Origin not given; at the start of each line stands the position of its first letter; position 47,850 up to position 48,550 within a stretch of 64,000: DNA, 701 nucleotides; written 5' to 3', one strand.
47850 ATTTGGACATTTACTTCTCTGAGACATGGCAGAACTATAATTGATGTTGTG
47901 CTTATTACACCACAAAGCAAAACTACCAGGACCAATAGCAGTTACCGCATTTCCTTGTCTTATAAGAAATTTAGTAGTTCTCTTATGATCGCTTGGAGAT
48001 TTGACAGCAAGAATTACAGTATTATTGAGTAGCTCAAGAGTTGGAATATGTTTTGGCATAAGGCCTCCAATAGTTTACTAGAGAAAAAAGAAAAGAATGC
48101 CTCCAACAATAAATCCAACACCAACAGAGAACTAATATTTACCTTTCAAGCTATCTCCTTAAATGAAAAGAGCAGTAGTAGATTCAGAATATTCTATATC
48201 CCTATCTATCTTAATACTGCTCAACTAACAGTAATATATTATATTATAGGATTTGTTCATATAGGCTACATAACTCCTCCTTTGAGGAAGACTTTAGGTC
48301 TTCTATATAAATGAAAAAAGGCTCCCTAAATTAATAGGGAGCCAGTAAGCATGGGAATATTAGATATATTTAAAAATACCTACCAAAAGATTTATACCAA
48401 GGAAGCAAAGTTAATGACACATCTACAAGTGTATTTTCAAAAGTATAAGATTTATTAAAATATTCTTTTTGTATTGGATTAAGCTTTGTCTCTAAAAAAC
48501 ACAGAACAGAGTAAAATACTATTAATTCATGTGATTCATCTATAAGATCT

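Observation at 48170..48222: Twice-occurring ~55-nt element with compensatory base-pair changes (structured RNA or PeSL-like promoter stem-loop)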

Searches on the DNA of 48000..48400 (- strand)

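Call 13: search_rna_families(source=window, start=48000, end=48400, threshold=evalue, max_evalue=10, show_alignments=4)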
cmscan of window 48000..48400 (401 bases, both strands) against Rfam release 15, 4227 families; matches with E-value up to 10: 6.
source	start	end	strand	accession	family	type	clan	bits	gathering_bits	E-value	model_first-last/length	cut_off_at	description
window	48309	48380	-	RF02371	PyrG_leader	Cis-reg; leader;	-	22.7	65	0.93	1-78/78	no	PyrG leader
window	48234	48343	+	RF02822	Srn266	Gene; sRNA;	-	22.5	63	0.22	1-112/112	no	Streptococcus RNA 266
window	48304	48379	-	RF02732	JA04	Gene; sRNA;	-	20.1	81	1.8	1-81/81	no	Aggregatibacter sRNA JA04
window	48311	48393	-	RF00515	PyrR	Cis-reg;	-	17.8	54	4.9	1-115/115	no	PyrR binding site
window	48124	48229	+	RF00426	SCARNA15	Gene; snRNA; snoRNA; scaRNA;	CL00019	14.3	65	4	1-128/128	no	Small Cajal body specific RNA 15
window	48305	48400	-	RF00557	L10_leader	Cis-reg; leader;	-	14.3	44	5.7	63-138/138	5'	Ribosomal protein L10 leader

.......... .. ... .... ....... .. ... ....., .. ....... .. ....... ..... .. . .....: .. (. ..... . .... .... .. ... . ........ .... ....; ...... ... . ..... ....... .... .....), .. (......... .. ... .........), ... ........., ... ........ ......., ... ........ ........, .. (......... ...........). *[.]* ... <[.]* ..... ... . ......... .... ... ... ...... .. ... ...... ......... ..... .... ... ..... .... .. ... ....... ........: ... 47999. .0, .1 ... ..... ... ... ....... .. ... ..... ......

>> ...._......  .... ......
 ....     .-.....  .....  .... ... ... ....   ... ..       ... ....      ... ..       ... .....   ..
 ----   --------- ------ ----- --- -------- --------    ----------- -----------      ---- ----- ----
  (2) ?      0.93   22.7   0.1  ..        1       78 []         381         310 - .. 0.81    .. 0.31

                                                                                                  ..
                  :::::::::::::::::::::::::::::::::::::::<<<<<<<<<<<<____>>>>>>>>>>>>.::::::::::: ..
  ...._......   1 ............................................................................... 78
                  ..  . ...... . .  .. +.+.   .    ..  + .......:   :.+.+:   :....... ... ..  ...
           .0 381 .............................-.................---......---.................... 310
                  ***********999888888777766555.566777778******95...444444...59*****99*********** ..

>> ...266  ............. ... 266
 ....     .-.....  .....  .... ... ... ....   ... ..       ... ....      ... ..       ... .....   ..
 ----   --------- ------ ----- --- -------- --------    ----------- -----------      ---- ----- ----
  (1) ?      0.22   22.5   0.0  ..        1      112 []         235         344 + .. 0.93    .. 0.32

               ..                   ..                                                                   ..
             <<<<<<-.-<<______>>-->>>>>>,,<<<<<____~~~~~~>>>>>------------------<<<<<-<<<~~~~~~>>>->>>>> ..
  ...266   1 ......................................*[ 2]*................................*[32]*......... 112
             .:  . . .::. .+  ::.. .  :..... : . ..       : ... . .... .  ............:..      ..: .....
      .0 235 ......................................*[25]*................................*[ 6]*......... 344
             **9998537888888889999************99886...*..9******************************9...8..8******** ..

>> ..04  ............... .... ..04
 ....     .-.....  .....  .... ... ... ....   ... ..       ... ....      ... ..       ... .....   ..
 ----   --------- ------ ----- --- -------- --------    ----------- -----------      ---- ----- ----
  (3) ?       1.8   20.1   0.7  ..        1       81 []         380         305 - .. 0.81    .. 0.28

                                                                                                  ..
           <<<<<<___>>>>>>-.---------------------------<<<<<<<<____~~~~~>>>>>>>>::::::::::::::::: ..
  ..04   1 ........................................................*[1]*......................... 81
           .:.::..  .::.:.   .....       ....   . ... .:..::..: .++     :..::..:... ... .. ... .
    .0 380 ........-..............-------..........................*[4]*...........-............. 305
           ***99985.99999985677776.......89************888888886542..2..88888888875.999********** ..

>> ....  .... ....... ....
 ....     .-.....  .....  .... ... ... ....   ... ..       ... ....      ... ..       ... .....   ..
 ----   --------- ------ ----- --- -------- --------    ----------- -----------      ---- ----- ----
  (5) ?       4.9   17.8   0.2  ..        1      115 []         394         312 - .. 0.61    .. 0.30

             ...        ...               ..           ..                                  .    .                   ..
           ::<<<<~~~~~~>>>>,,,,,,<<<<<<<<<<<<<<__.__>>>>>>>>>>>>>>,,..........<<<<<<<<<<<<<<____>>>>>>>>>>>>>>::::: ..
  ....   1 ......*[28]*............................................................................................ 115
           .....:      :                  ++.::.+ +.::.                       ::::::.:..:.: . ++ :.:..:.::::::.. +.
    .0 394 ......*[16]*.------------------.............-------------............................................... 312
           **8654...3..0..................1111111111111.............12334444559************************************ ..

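Call 26: build_rna_model(alignment_id=A2, structure=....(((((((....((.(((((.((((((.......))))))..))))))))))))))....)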
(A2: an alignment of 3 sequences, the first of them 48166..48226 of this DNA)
Model R1 built from alignment A2 (3 sequences, 63 columns); structure: as given.
model positions 60; base pairs 20; branch points 0; effective number of sequences 2.8; information 0.931 bits per position. Calibrated on 0.2 Mb of random sequence (short: E-values are rough).
structure used (alignment columns):
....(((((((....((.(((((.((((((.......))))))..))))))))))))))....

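Call 27: search_with_rna_model(model_id=R1, source=window, filters=off, max_evalue=10, show_alignments=8)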
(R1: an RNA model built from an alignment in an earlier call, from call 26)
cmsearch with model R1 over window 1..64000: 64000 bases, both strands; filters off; matches with E-value up to 10: 40.
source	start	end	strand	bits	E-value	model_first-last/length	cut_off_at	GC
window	48166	48225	-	82.8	2.1e-20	1-60/60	no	0.32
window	52961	53022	-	78.3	3.9e-19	1-60/60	no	0.29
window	52907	52960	-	58.4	1.4e-13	1-60/60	no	0.44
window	5323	5368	+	16.9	0.066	1-60/60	no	0.24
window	5322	5367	-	16.1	0.11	1-60/60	no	0.24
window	28769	28809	-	14.9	0.24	1-60/60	no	0.22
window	63092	63163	-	13.6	0.56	8-52/60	no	0.25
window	41341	41369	+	12.7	0.97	1-60/60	no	0.41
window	52825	52857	-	12.5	1.1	1-60/60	no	0.39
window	46955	46997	+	12.3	1.3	1-60/60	no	0.4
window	36917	36979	+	12.2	1.4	1-60/60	no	0.29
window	24582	24634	-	12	1.5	1-60/60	no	0.28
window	25981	26004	+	11.9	1.6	1-60/60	no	0.29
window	48317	48345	-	11.8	1.8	1-60/60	no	0.45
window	7278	7343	+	11.7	1.8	1-60/60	no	0.33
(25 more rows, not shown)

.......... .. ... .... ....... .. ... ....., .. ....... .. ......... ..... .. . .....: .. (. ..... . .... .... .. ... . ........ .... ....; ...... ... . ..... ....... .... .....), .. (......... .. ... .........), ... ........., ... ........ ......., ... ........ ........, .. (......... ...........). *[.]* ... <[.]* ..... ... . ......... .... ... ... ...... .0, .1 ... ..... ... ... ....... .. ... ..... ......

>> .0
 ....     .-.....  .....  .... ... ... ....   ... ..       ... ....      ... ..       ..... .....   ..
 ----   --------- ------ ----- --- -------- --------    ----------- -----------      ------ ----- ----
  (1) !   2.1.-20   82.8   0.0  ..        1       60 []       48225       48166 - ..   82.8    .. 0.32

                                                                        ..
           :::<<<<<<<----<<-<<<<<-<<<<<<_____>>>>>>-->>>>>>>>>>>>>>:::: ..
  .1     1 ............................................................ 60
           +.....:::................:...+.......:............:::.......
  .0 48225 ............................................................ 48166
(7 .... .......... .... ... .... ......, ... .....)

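Call 29: search_with_rna_model(model_id=R1, sources=[L086, L087, L088, L089, L090, L091, L092, L093, L094, L095, L096, L097, L098, L099, L100, L101, L082, L083, L084], max_evalue=1, show_alignments=10)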
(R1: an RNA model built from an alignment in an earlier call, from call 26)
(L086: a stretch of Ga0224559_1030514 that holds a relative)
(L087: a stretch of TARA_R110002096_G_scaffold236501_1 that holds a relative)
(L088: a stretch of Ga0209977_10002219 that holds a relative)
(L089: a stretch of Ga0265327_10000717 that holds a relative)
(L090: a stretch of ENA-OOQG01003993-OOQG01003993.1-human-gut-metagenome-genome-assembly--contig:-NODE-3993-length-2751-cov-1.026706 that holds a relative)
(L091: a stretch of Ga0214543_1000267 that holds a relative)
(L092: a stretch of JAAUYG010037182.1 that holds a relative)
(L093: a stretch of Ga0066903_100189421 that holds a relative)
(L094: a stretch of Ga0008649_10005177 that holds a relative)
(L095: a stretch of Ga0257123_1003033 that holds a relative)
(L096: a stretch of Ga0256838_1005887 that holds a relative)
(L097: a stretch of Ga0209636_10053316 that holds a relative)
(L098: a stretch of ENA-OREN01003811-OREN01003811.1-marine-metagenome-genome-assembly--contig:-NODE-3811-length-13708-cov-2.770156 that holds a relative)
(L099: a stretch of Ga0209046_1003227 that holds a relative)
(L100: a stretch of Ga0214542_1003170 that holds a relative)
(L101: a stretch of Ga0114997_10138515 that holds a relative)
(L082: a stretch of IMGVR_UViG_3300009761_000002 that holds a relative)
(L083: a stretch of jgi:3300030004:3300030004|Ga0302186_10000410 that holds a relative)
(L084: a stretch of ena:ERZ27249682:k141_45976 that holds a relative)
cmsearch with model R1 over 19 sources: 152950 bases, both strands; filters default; matches with E-value up to 1: 15.
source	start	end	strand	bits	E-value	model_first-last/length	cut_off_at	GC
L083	10739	10798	+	82.8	5e-20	1-60/60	no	0.32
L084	10739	10798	+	82.8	5e-20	1-60/60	no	0.32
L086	497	558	+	78.3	9.2e-19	1-60/60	no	0.29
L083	5942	6003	+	78.3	9.2e-19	1-60/60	no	0.29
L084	5942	6003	+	78.3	9.2e-19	1-60/60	no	0.29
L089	3552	3606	+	51.3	3.5e-11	1-60/60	no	0.35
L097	3805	3854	+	24.2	0.0014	1-60/60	no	0.24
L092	1382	1425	-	19.6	0.027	9-51/60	no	0.39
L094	4501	4552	+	18.9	0.043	11-49/60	no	0.23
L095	2571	2622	-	18.9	0.043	11-49/60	no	0.23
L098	4519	4570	+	18.9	0.043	11-49/60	no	0.23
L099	4538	4589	-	18.9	0.043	11-49/60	no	0.23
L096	2503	2553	-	18.1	0.073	1-60/60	no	0.25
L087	5395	5439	-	17.4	0.12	1-60/60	no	0.4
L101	558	602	-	17.4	0.12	1-60/60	no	0.4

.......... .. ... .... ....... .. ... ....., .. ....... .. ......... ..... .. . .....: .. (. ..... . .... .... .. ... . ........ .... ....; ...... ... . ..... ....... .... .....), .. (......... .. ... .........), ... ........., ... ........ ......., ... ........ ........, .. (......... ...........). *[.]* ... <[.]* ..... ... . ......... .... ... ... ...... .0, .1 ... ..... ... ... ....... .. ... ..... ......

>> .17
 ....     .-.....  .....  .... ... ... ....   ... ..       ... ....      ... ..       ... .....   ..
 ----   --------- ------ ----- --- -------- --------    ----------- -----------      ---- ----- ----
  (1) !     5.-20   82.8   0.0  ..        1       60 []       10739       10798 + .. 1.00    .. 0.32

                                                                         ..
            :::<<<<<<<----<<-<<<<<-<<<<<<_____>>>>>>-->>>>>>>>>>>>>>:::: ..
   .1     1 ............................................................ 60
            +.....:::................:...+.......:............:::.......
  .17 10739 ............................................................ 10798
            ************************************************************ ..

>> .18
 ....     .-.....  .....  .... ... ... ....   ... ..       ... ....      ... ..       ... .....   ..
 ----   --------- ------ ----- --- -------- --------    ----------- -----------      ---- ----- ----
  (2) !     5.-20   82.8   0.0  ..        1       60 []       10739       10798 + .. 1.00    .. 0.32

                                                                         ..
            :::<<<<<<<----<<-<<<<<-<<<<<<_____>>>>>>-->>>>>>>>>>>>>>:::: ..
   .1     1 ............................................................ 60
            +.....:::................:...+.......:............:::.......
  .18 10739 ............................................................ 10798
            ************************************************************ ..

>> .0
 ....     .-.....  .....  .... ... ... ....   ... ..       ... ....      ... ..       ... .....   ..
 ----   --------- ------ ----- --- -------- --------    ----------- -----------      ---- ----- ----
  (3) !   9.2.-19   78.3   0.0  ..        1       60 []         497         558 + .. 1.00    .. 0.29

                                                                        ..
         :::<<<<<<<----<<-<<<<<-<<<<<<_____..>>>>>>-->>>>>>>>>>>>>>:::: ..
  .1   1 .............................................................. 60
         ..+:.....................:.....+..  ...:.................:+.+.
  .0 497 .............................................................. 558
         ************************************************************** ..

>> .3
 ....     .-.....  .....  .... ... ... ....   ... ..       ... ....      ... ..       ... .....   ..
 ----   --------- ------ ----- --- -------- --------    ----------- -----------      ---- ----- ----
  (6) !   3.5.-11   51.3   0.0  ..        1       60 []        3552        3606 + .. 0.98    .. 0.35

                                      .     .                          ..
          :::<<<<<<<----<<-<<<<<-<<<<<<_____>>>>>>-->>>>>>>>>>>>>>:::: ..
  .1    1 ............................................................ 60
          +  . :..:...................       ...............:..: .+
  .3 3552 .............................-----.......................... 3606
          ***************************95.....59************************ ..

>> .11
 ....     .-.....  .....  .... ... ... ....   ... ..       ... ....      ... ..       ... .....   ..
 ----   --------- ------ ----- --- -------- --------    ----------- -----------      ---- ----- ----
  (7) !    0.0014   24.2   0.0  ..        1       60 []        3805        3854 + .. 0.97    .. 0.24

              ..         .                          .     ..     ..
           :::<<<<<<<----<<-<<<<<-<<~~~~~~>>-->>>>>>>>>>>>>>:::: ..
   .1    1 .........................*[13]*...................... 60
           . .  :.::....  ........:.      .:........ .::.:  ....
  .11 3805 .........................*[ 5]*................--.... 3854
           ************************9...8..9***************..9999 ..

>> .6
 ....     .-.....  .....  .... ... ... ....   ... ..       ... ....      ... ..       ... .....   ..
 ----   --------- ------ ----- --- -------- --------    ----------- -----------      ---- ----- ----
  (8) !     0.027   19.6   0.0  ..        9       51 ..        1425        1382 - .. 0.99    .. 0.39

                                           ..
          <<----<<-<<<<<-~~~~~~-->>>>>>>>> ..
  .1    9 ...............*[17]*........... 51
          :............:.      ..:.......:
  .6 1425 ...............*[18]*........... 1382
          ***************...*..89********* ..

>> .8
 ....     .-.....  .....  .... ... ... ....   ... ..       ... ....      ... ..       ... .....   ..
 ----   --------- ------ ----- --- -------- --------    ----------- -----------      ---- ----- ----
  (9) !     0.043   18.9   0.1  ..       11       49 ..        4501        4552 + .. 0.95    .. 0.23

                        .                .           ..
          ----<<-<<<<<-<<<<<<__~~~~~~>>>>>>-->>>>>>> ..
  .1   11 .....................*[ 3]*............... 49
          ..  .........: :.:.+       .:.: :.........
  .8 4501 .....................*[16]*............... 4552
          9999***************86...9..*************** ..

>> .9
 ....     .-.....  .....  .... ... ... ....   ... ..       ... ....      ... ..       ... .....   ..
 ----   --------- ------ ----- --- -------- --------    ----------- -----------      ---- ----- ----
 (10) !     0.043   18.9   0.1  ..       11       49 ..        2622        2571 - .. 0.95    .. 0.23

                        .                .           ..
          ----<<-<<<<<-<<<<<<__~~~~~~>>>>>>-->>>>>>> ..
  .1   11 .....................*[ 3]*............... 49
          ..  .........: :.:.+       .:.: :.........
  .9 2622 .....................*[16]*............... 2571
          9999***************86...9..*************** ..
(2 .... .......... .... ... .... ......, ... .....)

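Call 32: search_with_rna_model(model_id=R1, source=L089, filters=off, max_evalue=5, show_alignments=8)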
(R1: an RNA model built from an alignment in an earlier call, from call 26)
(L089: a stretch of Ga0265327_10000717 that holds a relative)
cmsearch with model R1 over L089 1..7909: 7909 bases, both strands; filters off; matches with E-value up to 5: 15.
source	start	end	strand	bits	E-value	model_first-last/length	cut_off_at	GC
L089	3552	3606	+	51.3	1.8e-12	1-60/60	no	0.35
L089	3607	3653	+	21.9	0.00033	6-54/60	no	0.4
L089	2576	2611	-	15.3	0.023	1-60/60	no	0.47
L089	6095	6141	-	12.9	0.11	1-60/60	no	0.34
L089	2577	2612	+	11.5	0.27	1-60/60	no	0.5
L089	4339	4395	-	11.4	0.28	1-60/60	no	0.32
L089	3890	3922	-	10.6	0.46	1-60/60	no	0.55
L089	4345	4383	+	10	0.68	1-60/60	no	0.33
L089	3853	3883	-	8.9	1.4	1-60/60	no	0.42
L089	2925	2989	+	8.8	1.5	1-60/60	no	0.37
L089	660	681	-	8.7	1.6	1-60/60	no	0.36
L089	6794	6812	-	8.2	2.2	24-42/60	no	0.37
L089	2619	2647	+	8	2.5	1-60/60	no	0.31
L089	276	297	-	7.8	2.9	1-60/60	no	0.36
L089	6096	6142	+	7.3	3.9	1-60/60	no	0.36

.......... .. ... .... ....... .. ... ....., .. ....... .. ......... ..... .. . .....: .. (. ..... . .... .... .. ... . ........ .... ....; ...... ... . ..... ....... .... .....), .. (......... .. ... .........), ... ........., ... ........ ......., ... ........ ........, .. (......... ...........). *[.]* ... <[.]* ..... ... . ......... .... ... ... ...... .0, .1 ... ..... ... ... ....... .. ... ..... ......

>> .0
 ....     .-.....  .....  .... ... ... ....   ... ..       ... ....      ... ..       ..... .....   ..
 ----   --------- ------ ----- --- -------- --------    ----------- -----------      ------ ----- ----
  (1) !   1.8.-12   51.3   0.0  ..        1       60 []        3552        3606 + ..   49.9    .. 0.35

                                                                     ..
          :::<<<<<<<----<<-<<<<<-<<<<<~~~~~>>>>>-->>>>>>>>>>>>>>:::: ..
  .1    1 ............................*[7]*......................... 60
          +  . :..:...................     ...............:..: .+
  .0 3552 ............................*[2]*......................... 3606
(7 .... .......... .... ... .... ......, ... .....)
